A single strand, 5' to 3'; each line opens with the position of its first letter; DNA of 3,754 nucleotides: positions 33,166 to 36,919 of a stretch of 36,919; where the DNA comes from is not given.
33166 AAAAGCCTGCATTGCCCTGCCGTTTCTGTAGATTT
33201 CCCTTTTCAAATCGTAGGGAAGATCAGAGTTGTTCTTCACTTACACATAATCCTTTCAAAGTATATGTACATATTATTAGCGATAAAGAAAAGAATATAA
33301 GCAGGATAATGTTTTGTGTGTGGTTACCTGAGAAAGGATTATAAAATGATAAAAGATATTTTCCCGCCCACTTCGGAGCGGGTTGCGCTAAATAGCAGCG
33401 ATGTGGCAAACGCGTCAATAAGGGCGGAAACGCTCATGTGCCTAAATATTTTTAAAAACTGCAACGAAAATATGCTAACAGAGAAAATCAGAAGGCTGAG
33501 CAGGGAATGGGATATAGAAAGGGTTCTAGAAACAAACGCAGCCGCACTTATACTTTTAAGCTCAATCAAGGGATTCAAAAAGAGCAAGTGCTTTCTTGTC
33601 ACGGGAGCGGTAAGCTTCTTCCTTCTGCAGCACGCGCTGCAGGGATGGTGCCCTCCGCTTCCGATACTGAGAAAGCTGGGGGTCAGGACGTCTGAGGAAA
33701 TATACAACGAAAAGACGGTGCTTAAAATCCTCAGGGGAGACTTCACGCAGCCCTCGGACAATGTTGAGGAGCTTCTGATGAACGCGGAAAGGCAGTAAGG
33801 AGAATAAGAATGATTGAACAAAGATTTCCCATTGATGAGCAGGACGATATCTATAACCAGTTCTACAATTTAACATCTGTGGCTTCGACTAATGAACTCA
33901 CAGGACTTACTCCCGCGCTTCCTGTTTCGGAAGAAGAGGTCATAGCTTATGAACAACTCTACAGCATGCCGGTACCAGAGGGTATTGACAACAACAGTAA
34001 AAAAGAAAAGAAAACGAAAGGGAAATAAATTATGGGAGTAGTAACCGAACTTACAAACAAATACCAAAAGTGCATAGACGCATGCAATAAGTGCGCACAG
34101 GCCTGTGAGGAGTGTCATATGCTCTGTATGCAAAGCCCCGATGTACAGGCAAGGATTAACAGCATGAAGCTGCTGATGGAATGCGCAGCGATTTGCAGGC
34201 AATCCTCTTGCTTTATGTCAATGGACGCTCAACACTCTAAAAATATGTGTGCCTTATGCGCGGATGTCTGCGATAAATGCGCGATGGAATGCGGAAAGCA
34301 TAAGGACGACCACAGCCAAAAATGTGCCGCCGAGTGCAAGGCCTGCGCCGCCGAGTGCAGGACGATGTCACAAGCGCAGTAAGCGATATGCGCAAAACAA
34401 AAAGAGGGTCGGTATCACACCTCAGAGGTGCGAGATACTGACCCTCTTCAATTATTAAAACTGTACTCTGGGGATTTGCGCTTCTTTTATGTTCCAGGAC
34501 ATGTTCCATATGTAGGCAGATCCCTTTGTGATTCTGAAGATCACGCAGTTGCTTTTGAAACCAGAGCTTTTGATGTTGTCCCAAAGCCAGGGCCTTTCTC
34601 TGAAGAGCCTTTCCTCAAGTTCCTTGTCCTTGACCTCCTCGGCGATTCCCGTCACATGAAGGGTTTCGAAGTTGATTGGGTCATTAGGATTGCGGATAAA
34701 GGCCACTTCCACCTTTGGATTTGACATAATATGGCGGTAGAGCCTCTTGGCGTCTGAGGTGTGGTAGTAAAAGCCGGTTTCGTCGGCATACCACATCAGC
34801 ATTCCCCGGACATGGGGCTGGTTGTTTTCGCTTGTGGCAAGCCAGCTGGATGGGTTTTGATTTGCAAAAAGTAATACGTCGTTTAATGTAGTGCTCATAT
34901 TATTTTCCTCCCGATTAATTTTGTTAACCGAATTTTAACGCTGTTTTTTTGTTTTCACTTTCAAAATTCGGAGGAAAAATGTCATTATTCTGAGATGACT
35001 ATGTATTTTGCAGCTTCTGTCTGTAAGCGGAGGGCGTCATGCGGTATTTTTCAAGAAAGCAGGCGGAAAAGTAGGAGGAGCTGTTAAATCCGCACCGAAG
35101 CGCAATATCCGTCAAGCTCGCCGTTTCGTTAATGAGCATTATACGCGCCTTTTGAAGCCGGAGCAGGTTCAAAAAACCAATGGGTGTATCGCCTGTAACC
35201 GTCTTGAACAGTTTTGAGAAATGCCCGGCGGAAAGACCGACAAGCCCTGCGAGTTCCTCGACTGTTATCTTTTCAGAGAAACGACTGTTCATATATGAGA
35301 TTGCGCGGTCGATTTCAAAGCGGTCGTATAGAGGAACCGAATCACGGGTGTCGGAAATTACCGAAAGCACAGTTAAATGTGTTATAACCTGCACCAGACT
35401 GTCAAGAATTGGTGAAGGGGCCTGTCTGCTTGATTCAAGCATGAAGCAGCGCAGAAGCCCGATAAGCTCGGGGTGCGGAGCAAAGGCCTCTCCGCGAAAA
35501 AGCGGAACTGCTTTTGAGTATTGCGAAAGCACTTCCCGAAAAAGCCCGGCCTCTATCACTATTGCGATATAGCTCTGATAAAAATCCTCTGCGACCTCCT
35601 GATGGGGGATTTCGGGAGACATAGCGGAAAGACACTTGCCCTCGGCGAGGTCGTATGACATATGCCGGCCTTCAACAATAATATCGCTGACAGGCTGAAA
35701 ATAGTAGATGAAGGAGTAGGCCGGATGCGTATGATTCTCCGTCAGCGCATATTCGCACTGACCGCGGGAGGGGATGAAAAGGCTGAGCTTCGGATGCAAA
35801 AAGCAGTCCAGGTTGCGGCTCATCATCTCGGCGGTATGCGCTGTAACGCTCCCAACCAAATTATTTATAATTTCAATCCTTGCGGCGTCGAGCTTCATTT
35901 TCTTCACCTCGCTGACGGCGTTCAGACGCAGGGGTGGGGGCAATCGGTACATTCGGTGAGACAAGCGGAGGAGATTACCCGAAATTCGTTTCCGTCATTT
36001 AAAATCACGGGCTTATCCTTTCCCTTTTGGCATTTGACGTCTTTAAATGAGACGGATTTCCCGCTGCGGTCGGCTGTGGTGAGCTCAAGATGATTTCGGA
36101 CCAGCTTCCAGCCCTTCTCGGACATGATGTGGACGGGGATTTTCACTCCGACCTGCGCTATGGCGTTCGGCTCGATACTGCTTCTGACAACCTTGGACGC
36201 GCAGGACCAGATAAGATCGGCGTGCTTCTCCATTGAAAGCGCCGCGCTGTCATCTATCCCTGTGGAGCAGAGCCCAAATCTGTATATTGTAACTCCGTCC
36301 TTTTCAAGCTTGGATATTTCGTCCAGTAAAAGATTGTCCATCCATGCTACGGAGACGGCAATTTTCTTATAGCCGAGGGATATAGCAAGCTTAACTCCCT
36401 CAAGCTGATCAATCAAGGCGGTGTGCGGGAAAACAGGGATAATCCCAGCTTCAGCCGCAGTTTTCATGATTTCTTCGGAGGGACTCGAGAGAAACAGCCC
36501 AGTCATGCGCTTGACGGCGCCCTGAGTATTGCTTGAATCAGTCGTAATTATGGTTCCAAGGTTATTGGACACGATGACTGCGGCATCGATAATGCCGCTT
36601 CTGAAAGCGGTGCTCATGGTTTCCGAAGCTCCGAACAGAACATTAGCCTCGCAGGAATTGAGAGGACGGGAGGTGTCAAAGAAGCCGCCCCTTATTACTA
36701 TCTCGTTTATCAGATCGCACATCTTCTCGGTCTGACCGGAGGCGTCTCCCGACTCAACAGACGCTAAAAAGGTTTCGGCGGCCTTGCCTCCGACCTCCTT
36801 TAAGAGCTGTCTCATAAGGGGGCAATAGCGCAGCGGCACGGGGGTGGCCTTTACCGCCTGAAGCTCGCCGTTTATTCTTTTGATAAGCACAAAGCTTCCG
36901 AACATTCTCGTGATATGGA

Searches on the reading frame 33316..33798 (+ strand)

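Call 96: search_protein_families(library=pfam, proteins=[window:33316-33798:+], max_evalue=0.01)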
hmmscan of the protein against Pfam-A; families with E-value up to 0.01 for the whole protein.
window:33316-33798:+ (160 aa): 1 family
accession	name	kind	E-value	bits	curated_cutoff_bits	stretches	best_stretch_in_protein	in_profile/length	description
PF11127.14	YgaP-like_TM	-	2.5e-05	24.7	25.3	1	67-119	8-59/66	Inner membrane protein YgaP-like, transmembrane domain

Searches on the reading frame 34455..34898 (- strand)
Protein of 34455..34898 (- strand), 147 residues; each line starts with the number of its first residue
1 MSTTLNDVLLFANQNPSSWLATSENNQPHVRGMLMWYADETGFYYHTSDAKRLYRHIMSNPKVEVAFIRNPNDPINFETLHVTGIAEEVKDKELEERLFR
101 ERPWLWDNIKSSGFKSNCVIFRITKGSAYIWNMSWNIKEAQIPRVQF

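Call 96: search_protein_families(library=pfam, proteins=[window:34455-34898:-], max_evalue=0.01)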
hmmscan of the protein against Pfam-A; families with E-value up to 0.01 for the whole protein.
window:34455-34898:- (147 aa): 3 families
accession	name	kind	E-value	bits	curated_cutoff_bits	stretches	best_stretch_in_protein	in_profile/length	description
PF01243.27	PNPOx_N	-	7.4e-14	52.6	28.1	1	11-101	8-88/120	Pyridoxamine 5'-phosphate oxidase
PF12900.13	Pyridox_ox_2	-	6.5e-07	29.8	27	1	14-110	11-116/140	Pyridoxamine 5'-phosphate oxidase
PF16242.11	Pyrid_ox_like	-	0.0019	18.1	28.8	1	20-134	18-128/149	Pyridoxamine 5'-phosphate oxidase like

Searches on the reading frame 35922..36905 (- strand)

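Call 96: search_protein_families(library=pfam, proteins=[window:35922-36905:-], max_evalue=0.01)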
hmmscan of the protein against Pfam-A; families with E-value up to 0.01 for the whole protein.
window:35922-36905:- (327 aa): 1 family
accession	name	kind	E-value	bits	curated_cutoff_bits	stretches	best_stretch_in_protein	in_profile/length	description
PF09872.14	DUF2099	-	4.5e-51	174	25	1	60-273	44-256/257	Uncharacterized protein conserved in archaea (DUF2099)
